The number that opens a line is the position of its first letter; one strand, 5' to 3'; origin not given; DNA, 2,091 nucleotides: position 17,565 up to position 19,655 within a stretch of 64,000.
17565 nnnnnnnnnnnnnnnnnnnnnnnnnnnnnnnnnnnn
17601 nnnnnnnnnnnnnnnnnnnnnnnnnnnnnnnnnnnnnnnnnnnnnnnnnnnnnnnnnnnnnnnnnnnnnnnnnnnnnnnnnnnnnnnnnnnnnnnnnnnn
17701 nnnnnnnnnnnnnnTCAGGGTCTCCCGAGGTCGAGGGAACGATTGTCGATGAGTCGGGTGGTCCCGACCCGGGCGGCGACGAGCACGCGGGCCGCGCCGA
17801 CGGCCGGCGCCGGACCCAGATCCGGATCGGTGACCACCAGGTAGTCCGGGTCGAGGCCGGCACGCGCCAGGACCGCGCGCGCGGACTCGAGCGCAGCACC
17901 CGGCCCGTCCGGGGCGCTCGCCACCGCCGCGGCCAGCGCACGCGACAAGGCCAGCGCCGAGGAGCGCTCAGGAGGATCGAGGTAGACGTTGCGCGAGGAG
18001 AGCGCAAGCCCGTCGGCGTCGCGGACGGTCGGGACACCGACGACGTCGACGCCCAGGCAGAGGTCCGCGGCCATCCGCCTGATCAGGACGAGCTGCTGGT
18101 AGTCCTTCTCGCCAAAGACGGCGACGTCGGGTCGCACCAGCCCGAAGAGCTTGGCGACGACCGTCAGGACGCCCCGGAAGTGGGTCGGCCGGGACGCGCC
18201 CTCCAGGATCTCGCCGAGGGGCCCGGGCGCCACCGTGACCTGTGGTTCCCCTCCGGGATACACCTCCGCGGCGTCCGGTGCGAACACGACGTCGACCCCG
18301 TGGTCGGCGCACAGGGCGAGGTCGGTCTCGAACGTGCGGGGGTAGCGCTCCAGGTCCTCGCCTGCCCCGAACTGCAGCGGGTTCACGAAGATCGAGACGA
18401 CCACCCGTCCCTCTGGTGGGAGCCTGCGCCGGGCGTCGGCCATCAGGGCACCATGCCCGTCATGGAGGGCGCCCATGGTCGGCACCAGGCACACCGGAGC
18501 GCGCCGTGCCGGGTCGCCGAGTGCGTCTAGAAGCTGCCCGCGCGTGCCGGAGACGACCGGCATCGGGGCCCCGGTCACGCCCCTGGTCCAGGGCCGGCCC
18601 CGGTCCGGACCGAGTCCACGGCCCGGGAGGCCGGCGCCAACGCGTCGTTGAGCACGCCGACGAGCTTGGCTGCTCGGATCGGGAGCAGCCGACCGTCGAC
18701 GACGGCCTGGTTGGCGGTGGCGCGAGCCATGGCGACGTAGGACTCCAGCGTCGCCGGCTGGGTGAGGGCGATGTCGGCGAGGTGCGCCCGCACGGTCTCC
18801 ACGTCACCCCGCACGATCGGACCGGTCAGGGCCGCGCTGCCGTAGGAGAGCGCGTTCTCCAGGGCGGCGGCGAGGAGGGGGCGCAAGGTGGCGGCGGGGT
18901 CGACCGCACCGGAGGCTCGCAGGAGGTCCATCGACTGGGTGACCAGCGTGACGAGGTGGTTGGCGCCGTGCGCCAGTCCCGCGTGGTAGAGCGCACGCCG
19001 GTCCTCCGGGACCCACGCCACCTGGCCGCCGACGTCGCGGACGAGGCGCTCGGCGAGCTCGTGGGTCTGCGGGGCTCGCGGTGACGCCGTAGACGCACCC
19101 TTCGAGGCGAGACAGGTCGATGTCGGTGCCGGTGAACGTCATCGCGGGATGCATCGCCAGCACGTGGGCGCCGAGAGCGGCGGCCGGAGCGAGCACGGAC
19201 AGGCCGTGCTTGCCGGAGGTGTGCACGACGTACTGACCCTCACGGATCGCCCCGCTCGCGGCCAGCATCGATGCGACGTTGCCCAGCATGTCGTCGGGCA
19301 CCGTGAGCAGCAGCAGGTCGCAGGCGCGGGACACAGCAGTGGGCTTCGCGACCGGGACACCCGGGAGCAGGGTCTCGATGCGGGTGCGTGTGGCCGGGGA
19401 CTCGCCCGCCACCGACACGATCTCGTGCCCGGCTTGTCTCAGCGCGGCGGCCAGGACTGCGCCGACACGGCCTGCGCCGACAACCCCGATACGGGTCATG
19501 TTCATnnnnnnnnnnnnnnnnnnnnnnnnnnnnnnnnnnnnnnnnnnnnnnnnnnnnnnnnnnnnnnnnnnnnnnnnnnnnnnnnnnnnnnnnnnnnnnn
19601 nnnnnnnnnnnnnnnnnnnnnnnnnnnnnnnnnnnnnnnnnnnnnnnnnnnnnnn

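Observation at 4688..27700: Unnamed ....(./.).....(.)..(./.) repeat shared by four proteins, including a stand-alone coiled-coil carrier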

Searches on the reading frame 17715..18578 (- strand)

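Call 20: search_protein_families(library=pfam, proteins=[window:17715-18578:-], max_evalue=0.001)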
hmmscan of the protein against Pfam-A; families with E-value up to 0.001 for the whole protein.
window:17715-18578:- (287 aa): 1 family
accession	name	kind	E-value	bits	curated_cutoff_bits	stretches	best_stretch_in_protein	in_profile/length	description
PF02569.21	Pantoate_ligase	-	4.5e-91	305.2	20.7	1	26-279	20-266/268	Pantoate-beta-alanine ligase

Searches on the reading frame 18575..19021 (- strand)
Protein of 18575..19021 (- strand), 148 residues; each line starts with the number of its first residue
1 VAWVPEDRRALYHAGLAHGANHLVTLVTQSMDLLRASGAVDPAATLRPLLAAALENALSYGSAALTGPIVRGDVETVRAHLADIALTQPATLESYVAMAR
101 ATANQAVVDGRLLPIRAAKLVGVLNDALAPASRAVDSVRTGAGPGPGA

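Call 21: search_protein_families(library=pfam, proteins=[window:18575-19021:-], max_evalue=0.001)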
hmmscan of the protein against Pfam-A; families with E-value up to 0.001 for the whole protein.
window:18575-19021:- (148 aa): 1 family
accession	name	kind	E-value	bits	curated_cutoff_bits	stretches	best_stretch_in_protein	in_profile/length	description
PF10728.14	DUF2520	-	3.7e-27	95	25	1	3-101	28-124/125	Domain of unknown function (DUF2520)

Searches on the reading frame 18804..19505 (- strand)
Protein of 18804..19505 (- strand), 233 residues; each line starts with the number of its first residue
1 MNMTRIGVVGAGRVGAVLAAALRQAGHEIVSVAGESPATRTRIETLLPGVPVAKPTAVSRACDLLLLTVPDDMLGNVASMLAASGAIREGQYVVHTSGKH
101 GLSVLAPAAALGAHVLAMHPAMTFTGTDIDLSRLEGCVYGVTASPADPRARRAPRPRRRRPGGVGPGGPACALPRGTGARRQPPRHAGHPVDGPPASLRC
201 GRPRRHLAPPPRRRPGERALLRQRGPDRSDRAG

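Call 83: search_protein_families(library=pfam, proteins=[window:18804-19505:-], max_evalue=0.001)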
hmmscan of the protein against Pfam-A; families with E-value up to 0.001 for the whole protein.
window:18804-19505:- (233 aa): 5 families
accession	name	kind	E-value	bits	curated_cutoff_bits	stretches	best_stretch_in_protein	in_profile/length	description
PF10727.15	Rossmann-like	-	6.6e-28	97.5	23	1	5-120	16-131/131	Rossmann-like domain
PF03807.23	F420_oxidored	-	1.7e-07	32.2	21.6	1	5-86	1-81/94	NADP oxidoreductase coenzyme F420-dependent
PF03446.21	NAD_binding_2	-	0.00046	20.7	21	1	5-97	1-93/161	NAD binding domain of 6-phosphogluconate dehydrogenase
PF02826.25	2-Hacid_dh_C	-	0.00073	19.4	25.1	0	4-70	37-100/178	D-isomer specific 2-hydroxyacid dehydrogenase, NAD binding domain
PF02558.23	ApbA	-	0.00089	19.3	22.2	0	6-39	1-34/150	Ketopantoate reductase PanE/ApbA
